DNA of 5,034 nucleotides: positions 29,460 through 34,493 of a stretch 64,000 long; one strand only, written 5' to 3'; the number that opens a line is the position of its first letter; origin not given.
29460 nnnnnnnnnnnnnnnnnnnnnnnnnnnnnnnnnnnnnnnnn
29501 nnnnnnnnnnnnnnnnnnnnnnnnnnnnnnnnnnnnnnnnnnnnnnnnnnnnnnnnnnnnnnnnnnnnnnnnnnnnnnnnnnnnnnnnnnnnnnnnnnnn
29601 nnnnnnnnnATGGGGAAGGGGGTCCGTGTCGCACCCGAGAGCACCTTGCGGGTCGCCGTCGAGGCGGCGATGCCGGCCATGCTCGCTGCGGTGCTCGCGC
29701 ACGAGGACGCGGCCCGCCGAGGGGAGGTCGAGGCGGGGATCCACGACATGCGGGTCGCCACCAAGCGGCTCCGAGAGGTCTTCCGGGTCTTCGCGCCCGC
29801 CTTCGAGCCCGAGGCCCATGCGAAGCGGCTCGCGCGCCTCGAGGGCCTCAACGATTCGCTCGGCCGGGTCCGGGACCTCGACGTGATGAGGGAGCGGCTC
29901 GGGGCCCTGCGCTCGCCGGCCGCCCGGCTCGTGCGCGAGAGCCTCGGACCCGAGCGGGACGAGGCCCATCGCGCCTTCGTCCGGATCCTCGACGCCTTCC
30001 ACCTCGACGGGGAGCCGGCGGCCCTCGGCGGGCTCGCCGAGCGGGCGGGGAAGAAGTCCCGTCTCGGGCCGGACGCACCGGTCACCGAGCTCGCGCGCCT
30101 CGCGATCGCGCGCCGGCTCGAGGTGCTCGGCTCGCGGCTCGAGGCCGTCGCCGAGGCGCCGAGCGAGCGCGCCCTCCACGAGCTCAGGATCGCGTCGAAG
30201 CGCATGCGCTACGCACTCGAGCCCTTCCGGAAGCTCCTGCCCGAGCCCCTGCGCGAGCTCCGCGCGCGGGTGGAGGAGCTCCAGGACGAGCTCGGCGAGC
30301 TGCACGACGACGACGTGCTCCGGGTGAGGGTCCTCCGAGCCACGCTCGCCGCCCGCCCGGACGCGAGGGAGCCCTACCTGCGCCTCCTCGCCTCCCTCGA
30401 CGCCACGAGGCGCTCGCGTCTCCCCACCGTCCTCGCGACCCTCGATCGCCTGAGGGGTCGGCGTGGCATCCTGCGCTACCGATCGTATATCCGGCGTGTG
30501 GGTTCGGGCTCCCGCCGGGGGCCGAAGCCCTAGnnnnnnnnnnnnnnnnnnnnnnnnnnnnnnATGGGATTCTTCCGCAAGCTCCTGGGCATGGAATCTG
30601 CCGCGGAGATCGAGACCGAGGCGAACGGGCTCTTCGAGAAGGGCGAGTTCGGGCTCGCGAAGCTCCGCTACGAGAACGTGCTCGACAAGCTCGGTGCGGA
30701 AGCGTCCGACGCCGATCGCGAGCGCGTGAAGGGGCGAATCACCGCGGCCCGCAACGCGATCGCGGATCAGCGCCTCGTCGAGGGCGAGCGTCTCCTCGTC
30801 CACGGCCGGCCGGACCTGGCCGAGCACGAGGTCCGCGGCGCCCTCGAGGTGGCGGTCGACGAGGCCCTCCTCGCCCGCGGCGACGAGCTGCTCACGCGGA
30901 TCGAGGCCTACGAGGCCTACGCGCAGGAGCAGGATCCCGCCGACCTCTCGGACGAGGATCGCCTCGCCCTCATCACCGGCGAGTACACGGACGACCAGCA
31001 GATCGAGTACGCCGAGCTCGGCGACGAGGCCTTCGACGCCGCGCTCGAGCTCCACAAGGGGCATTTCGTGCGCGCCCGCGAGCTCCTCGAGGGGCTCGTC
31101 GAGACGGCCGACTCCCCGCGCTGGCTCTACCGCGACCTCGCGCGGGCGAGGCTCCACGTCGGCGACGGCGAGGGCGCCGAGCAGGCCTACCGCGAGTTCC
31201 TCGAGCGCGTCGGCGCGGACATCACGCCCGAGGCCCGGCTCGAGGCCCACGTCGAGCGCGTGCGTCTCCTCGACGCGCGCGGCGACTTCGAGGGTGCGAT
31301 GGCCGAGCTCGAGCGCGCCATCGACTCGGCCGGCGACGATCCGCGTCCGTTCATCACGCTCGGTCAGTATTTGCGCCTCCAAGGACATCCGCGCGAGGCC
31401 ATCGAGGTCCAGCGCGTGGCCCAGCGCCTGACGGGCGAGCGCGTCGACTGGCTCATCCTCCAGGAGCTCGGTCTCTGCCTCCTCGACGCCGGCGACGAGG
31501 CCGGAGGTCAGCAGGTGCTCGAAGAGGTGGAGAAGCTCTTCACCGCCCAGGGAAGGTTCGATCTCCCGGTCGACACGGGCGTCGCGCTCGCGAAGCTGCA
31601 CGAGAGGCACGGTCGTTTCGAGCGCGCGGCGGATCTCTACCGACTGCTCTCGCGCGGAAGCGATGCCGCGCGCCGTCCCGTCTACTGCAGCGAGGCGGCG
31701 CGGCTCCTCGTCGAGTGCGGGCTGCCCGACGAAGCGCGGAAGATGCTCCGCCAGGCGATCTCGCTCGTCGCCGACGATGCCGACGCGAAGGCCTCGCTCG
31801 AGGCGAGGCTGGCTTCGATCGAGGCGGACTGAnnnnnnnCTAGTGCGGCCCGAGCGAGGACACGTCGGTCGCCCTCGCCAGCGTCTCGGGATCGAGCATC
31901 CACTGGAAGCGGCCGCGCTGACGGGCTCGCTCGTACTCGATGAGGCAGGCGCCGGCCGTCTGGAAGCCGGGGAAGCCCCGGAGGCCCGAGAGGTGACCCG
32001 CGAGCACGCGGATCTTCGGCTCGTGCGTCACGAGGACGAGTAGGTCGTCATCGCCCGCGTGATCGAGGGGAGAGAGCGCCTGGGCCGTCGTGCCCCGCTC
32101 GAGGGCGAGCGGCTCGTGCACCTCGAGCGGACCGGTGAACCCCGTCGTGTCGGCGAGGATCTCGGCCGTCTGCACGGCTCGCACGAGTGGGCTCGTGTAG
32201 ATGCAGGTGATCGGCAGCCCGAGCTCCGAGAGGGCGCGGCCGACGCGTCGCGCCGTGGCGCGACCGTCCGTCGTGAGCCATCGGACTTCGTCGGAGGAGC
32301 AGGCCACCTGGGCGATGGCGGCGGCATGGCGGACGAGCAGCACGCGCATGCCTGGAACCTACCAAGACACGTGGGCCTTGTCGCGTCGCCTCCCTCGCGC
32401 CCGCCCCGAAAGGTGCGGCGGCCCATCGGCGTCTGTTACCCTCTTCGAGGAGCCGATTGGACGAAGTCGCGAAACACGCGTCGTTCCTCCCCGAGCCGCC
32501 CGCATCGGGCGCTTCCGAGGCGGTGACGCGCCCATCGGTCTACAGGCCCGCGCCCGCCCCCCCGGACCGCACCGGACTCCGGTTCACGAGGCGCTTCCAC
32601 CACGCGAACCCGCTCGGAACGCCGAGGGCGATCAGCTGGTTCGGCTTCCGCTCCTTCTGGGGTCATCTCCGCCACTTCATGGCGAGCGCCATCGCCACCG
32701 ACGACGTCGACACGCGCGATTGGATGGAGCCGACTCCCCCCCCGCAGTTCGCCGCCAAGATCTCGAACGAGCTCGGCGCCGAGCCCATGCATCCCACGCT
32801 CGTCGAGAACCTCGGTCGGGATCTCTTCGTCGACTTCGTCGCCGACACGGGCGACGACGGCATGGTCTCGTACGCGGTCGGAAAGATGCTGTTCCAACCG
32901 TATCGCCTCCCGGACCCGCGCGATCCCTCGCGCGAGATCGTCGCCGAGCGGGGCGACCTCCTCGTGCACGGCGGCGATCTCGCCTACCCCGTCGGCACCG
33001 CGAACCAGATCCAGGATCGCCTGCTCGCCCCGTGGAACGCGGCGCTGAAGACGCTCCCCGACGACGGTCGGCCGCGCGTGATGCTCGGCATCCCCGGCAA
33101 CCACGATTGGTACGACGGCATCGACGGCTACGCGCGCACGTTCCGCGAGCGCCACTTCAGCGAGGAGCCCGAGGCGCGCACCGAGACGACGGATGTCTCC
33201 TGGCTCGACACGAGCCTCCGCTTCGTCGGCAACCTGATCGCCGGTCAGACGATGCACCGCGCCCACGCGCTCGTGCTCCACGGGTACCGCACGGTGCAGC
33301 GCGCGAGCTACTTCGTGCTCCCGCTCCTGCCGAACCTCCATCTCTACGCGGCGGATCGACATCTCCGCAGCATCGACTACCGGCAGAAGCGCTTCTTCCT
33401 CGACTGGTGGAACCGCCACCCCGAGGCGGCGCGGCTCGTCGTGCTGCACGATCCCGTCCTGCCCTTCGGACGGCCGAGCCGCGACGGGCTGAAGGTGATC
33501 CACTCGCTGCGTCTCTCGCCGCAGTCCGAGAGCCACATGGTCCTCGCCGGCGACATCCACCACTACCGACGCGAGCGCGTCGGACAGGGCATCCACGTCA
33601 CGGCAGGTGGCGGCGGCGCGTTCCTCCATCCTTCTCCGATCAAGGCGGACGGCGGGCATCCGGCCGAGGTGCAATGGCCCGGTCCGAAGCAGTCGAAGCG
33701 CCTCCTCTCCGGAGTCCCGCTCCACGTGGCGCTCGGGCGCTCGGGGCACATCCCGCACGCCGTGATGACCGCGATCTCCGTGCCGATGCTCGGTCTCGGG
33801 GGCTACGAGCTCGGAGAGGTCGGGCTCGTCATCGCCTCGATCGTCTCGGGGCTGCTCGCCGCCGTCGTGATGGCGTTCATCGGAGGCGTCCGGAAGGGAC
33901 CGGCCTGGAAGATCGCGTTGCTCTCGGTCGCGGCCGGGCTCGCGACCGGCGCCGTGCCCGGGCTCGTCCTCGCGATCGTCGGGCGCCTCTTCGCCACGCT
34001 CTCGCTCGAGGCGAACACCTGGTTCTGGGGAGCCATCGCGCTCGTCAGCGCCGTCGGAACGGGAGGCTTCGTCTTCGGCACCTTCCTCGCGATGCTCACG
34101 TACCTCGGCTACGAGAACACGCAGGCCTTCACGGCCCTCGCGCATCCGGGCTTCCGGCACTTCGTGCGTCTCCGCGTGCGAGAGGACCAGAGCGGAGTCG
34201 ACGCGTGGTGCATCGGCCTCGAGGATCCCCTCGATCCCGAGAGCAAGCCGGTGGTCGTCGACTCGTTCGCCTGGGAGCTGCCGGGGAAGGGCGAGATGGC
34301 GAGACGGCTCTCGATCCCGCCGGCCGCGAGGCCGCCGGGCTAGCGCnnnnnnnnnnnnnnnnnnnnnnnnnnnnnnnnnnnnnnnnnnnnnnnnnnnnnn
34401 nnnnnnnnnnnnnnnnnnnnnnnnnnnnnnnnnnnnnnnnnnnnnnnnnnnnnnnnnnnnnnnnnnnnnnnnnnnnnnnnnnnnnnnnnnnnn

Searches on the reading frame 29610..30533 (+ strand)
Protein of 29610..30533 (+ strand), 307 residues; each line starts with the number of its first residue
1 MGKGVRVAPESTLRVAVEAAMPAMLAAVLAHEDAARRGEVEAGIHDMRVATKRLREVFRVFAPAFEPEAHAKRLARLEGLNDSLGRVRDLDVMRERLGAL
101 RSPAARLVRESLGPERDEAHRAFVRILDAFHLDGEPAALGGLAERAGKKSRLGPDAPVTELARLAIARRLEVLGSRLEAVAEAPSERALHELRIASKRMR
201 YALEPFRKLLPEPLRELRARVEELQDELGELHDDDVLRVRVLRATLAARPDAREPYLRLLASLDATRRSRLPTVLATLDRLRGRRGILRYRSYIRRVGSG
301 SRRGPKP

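Call 40: search_protein_families(library=pfam, proteins=[window:29610-30533:+], max_evalue=0.001)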
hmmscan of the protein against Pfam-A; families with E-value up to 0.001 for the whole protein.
window:29610-30533:+ (307 aa): 1 family
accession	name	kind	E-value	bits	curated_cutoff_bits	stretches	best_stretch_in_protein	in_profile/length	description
PF05235.19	CHAD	-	1.4e-41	143.4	25.6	1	20-240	2-226/228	CHAD domain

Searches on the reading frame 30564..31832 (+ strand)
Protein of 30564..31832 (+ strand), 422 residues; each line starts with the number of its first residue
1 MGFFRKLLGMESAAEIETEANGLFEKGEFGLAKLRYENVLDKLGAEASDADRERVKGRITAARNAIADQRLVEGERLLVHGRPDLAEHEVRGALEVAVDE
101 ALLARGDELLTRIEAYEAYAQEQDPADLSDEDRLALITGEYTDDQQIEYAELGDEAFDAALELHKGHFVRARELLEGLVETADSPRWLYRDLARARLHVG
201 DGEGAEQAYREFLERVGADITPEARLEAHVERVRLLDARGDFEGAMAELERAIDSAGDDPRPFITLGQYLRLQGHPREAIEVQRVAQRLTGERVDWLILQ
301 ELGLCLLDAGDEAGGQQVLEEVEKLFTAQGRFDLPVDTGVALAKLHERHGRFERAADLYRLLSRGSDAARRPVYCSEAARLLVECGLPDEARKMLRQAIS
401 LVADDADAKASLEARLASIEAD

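Call 40: search_protein_families(library=pfam, proteins=[window:30564-31832:+], max_evalue=0.001)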
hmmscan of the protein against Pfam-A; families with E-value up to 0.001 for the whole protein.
window:30564-31832:+ (422 aa): 9 families
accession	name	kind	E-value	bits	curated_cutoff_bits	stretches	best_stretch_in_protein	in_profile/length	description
PF13428.12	TPR_14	-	1.8e-14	53.3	23.5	0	227-268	2-43/44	Tetratricopeptide repeat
PF14559.12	TPR_19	-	1.3e-09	38.7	25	0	350-414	5-66/68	Tetratricopeptide repeat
PF07719.23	TPR_2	-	3.1e-09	36.7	27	0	341-360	6-25/34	Tetratricopeptide repeat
PF17874.7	TPR_MalT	-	1.9e-07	31.2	45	0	300-417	44-166/336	MalT-like TPR region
PF13181.12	TPR_8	-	2.7e-06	27.6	25.7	0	378-401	7-30/34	Tetratricopeptide repeat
PF13432.12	TPR_16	-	6.6e-06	26.9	32.7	0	191-260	2-65/65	Tetratricopeptide repeat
PF13424.12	TPR_12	-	1.1e-05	25.9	30.1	0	188-254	5-73/77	Tetratricopeptide repeat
PF13176.12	TPR_7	-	5.4e-05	23.4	27.9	0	341-361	4-24/36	Tetratricopeptide repeat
PF13414.12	TPR_11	-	0.0002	21.4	26.8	0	238-268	6-36/42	TPR repeat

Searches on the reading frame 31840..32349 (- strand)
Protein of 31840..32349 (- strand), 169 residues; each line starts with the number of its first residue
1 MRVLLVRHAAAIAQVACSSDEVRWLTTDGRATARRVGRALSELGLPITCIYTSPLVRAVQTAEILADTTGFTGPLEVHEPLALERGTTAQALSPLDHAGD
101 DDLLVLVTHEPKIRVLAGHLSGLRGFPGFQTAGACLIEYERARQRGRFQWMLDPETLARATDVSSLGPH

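Call 40: search_protein_families(library=pfam, proteins=[window:31840-32349:-], max_evalue=0.001)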
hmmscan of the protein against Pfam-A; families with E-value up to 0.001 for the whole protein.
window:31840-32349:- (169 aa): 1 family
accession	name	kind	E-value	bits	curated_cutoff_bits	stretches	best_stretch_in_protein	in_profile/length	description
PF00300.27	His_Phos_1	-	2.4e-15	57.2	21.7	1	3-81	1-77/194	Histidine phosphatase superfamily (branch 1)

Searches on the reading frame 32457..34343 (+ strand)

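Call 40: search_protein_families(library=pfam, proteins=[window:32457-34343:+], max_evalue=0.001)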
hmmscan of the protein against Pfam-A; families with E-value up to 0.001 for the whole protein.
window:32457-34343:+ (628 aa): 1 family
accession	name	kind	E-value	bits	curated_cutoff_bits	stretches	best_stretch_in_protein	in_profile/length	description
PF00149.33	Metallophos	-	8.5e-05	23.5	21.5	1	159-369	23-190/191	Calcineurin-like phosphoesterase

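Call 68: search_protein_families(library=padloc, proteins=[window:32457-34343:+], max_evalue=0.01)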
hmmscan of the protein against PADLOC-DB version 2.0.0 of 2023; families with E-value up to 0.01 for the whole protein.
window:32457-34343:+ (628 aa): 0 families
